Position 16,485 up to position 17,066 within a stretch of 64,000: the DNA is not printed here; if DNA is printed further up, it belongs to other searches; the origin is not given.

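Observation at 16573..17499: AT-rich BrnT toxin module with two tandem RHH-less BrnA-like ORFs inserted between miaA and hfq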

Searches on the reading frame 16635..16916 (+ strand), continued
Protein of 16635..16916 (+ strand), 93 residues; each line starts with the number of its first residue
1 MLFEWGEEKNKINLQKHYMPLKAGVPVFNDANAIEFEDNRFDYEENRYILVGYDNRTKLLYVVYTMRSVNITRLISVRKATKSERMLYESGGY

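Call 57: find_encoding_contigs(protein=P0213, flank=3000, max_places=2)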
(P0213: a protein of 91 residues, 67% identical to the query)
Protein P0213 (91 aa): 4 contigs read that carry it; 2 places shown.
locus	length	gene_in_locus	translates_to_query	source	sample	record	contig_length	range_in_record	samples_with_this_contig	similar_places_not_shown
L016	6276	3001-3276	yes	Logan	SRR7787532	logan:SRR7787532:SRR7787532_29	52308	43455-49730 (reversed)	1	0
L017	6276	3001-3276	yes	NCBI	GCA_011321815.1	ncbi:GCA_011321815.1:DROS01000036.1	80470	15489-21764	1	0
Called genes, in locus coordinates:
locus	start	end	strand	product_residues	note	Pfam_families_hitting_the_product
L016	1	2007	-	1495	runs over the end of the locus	PF00310:GATase_2, PF04898:Glu_syn_central, PF01645:Glu_synthase, PF01070:FMN_dh (faint), PF01493:GXGXG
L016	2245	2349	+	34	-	-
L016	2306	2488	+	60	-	-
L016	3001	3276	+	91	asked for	PF04365:BrnT_toxin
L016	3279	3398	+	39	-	-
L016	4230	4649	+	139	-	-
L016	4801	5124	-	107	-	-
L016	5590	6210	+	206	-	PF03162:Y_phosphatase2 (weak), PF22741:PTP-NADK, PF22785:Tc-R-P (weak)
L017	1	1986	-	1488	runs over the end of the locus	PF00310:GATase_2, PF04898:Glu_syn_central, PF01645:Glu_synthase, PF01070:FMN_dh (faint), PF01493:GXGXG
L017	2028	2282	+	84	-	-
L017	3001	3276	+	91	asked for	PF04365:BrnT_toxin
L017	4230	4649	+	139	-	-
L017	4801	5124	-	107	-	-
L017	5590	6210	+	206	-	PF03162:Y_phosphatase2 (weak), PF22741:PTP-NADK, PF22785:Tc-R-P (weak)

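Call 58: find_encoding_contigs(protein=P0222, flank=3000, max_places=2)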
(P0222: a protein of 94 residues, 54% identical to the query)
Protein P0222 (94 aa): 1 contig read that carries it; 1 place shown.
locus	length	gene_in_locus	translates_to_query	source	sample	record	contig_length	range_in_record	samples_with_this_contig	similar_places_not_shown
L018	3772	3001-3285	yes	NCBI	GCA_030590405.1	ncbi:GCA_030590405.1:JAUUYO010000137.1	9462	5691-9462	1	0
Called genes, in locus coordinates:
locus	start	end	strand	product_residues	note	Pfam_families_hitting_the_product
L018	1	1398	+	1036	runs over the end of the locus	PF00873:ACR_tran, PF03176:MMPL (weak), PF02355:SecD_SecF_C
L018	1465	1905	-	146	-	-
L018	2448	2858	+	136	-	-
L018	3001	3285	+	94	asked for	PF04365:BrnT_toxin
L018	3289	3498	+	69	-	-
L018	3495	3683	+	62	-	-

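Call 74: predict_structure(alignment_id=A5)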
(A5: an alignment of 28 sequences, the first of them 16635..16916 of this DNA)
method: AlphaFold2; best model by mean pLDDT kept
length: 93 residues; sequences in the alignment: 28
mean_pLDDT: 89.6   pTM: 0.78
mean pLDDT of the five models: 89.6, 89.4, 87.9, 87.0, 86.7
residues with pLDDT >= 90: 61; 70-90: 29; 50-70: 2; < 50: 1
segments of 3 or more residues with pLDDT < 50: none
pLDDT, mean of each block of 10 residues (from residue 1): 90 95 93 89 85 92 90 93 88 59
secondary structure, 60 per line:
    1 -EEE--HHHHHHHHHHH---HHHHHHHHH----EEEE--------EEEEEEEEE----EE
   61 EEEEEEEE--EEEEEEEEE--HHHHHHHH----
elements in order: E2-4 H7-17 H21-29 E34-37 E46-54 E59-68 E71-79 H82-89
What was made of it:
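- On BrnT toxin (PF04365 / DUF497 / COG2929): AF2 pLDDT 89.6 and pTM 0.78 (call 74).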

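Call 77: fold_search(model_id=the predicted structure, library=pdb)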
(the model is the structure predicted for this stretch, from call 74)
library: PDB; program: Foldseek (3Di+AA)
matches with E <= 10: 509; with E <= 0.001: 1
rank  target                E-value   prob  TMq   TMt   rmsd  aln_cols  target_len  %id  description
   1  7vd7_A                9.7e-08  1.00  0.80  0.80   2.0        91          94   32  Toxin - Antitoxin complex from Salmonella enterica serovar Typhimurium (released 2022-09-14)
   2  1l3a_C                4.7e-02  0.77  0.35  0.20  10.4        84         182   13  Structure of the plant transcriptional regulator PBF-2 (released 2002-06-26)
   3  4kop_C                5.0e-02  0.82  0.36  0.24   9.8        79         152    9  Crystal Structure of WHY2 from Arabidopsis thaliana (released 2013-11-13)
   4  1l3a_A                5.3e-02  0.77  0.35  0.22  10.2        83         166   13  Structure of the plant transcriptional regulator PBF-2 (released 2002-06-26)
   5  7wzf                  5.7e-02  0.72  0.32  0.15   9.8        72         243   14  Structural and mechanism analysis of YunM (released 2023-02-22)
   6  1l3a_B                6.4e-02  0.75  0.35  0.21  10.3        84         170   13  Structure of the plant transcriptional regulator PBF-2 (released 2002-06-26)
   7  3r9z                  1.2e-01  0.63  0.36  0.24   9.7        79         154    8  Crystal Structure of StWhy2 K67A (form II) (released 2011-09-28)
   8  4koq                  1.6e-01  0.66  0.37  0.23   9.6        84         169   11  Crystal Structure of WHY3 from Arabidopsis thaliana (released 2013-11-13)
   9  4kop_B                2.2e-01  0.47  0.35  0.24   9.7        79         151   10  Crystal Structure of WHY2 from Arabidopsis thaliana (released 2013-11-13)
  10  5kph_MODEL_1_A        2.5e-01  0.21  0.28  0.30  10.7        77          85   17  Solution NMR Structure of Denovo Beta Sheet Design Protein, Northeast Structural Genomics Consortium (NESG) Ta (released 2016-09-28)
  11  3r9y                  3.7e-01  0.44  0.37  0.24   9.9        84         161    6  Crystal Structure of StWhy2 K67A (form I) (released 2011-09-28)
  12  2w2c_C                3.7e-01  0.11  0.23  0.18   8.5        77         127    8  STRUCTURE OF THE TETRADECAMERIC OLIGOMERISATION DOMAIN OF CALCIUM- CALMODULIN DEPENDENT PROTEIN KINASE II DELTA (released 2008-12-23)
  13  3n1h                  3.9e-01  0.41  0.36  0.23   9.8        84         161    6  Crystal Structure of StWhy2 (released 2010-08-11)
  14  7urw_G                3.9e-01  0.16  0.23  0.17   8.0        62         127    6  Tetradecameric hub domain of CaMKII beta (released 2022-05-11)
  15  2qux_M                3.9e-01  0.10  0.20  0.17  10.6        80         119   10  PP7 coat protein dimer in complex with RNA hairpin (released 2007-12-18)
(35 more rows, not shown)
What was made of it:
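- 16635..16916 (+): brnT-type toxin gene (93 aa), with a GGAG Shine-Dalgarno sequence at 16626-16629. The AF2 model has pLDDT 89.6, and its best Foldseek match is 7vd7_A at TM 0.80 (calls 74, 77).
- On BrnT toxin (PF04365 / DUF497 / COG2929): Foldseek best match 7vd7_A, TM 0.80, rmsd 2.0 (call 77).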

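Call 86: search_protein_families(library=padloc, proteins=[window:16635-16916:+], max_evalue=1)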
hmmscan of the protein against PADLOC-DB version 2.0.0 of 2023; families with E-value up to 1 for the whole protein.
window:16635-16916:+ (93 aa): 0 families

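Call 87: search_protein_families(library=phrogs, proteins=[window:16635-16916:+], max_evalue=1)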
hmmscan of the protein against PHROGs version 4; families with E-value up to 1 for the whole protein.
window:16635-16916:+ (93 aa): 4 families
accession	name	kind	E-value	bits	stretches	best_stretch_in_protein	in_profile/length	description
phrog_4399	-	moron, auxiliary metabolic gene and host takeover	6.9e-18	65.9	1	1-90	1-87/90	ribonuclease toxin of AT system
phrog_24971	-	unknown function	0.024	15.3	1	41-84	83-126/174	-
phrog_16665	-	unknown function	0.15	13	1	35-59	7-30/45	-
phrog_35600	-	unknown function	0.18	12.9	1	37-85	34-80/89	-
